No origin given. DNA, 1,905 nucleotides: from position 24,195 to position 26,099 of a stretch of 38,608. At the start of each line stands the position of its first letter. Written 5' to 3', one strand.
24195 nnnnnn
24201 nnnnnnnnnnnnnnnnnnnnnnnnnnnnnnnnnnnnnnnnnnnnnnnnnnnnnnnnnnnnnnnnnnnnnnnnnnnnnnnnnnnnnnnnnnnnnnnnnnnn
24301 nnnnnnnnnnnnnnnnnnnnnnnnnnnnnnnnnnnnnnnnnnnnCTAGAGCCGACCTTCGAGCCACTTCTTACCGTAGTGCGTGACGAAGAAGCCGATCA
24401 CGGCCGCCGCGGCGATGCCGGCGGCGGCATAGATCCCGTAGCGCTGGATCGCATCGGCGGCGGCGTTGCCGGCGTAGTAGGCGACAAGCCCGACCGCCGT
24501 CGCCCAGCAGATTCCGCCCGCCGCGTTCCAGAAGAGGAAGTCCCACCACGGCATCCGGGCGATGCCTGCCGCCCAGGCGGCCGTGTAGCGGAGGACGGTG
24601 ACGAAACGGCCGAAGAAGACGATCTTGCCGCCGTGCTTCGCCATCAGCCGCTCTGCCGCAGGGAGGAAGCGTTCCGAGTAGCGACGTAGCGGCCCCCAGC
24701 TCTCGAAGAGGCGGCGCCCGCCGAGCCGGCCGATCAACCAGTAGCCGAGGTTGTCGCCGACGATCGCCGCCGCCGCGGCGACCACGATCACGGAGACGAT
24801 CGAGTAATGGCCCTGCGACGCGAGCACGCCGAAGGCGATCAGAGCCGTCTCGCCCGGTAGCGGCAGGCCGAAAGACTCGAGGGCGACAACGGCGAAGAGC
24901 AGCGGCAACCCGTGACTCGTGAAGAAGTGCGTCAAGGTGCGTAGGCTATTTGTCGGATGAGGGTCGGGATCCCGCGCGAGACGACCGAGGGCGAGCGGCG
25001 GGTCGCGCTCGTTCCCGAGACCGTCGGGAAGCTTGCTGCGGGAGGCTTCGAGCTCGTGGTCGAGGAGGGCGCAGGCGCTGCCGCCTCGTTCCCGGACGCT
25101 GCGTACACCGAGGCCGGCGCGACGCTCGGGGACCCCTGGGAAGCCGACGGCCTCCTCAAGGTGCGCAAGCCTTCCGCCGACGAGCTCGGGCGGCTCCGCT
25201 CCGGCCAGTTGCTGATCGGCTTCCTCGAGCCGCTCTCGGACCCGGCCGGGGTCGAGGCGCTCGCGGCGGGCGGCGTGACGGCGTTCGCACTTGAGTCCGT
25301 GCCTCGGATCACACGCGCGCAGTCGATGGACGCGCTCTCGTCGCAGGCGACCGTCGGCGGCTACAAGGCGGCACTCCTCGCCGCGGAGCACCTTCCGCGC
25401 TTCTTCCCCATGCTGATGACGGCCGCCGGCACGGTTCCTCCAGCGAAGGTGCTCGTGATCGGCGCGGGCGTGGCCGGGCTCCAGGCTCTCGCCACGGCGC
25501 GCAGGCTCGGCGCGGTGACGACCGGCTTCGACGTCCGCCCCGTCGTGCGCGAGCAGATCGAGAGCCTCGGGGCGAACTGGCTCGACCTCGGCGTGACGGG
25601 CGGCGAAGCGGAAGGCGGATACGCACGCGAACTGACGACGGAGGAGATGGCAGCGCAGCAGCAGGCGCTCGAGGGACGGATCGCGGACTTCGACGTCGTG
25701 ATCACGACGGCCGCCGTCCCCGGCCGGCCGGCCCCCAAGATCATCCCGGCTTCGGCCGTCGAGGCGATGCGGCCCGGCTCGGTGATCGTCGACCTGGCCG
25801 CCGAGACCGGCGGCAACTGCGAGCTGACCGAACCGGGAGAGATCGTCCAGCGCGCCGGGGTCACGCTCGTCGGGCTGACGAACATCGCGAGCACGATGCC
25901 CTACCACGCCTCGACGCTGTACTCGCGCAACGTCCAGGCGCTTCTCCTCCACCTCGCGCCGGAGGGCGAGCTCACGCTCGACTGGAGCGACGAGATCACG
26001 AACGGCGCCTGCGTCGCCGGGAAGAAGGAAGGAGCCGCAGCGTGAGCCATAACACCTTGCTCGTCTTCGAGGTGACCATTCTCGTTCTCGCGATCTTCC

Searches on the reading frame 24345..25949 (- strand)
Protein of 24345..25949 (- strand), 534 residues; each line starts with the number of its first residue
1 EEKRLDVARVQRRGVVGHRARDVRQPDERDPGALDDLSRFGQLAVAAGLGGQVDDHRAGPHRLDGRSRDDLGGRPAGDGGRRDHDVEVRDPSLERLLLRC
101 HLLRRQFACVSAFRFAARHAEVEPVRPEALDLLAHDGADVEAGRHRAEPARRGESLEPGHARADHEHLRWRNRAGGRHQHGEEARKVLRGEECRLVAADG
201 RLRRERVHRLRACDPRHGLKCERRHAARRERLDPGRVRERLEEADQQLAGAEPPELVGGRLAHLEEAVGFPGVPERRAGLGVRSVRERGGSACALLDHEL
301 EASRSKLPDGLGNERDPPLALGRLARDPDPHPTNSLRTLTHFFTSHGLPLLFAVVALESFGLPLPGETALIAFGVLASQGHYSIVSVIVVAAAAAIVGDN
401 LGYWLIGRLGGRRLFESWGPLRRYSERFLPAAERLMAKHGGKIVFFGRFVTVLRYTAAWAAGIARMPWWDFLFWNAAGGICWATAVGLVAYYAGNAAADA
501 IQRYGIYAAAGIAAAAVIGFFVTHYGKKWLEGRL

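Call 16: search_protein_families(library=pfam, proteins=[window:24345-25949:-], max_evalue=0.01)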
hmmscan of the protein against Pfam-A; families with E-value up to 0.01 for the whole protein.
window:24345-25949:- (534 aa): 1 family
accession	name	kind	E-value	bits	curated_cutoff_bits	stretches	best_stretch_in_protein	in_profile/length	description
PF09335.16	VTT_dom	-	3.2e-16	60.3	33.9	1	364-487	1-118/123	VTT domain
